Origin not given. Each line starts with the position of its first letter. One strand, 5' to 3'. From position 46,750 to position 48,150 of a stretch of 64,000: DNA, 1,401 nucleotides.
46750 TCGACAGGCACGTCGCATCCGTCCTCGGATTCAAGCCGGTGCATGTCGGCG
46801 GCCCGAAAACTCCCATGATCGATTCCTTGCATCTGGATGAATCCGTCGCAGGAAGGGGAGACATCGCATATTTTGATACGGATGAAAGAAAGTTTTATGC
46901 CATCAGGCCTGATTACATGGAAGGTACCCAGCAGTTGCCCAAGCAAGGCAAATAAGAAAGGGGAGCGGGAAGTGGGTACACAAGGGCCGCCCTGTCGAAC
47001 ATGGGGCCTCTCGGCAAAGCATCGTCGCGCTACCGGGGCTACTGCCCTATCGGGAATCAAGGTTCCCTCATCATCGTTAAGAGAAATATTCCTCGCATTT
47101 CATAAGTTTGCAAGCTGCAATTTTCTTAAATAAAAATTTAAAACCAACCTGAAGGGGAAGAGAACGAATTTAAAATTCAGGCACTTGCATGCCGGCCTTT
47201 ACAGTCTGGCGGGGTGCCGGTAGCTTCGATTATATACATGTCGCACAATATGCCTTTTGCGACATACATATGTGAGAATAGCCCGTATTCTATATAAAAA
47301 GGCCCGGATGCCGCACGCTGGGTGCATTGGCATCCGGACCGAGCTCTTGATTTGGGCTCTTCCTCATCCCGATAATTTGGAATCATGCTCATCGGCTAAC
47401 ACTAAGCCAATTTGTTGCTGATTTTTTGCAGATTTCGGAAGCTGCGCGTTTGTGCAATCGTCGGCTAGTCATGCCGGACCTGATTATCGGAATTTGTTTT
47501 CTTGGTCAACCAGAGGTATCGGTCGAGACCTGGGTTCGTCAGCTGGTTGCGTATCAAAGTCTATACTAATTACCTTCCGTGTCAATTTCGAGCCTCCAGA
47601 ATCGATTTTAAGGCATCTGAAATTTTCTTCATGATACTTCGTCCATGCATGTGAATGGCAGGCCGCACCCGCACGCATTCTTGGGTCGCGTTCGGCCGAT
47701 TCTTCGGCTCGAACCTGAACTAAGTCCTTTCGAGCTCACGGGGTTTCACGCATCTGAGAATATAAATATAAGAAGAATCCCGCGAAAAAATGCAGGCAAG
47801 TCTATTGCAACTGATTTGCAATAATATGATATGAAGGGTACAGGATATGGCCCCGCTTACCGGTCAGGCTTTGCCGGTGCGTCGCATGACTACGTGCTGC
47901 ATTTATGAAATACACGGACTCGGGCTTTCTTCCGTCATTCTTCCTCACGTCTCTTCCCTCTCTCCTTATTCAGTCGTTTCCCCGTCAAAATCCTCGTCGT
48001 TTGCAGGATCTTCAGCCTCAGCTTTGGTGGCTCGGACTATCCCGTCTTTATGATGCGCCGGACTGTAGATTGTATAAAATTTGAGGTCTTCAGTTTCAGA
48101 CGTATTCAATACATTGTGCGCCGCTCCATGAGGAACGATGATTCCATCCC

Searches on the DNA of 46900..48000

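Call 75: search_rna_families(source=window, start=46900, end=48000, threshold=evalue, max_evalue=0.1)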
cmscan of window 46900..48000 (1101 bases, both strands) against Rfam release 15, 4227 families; matches with E-value up to 0.1: 0.
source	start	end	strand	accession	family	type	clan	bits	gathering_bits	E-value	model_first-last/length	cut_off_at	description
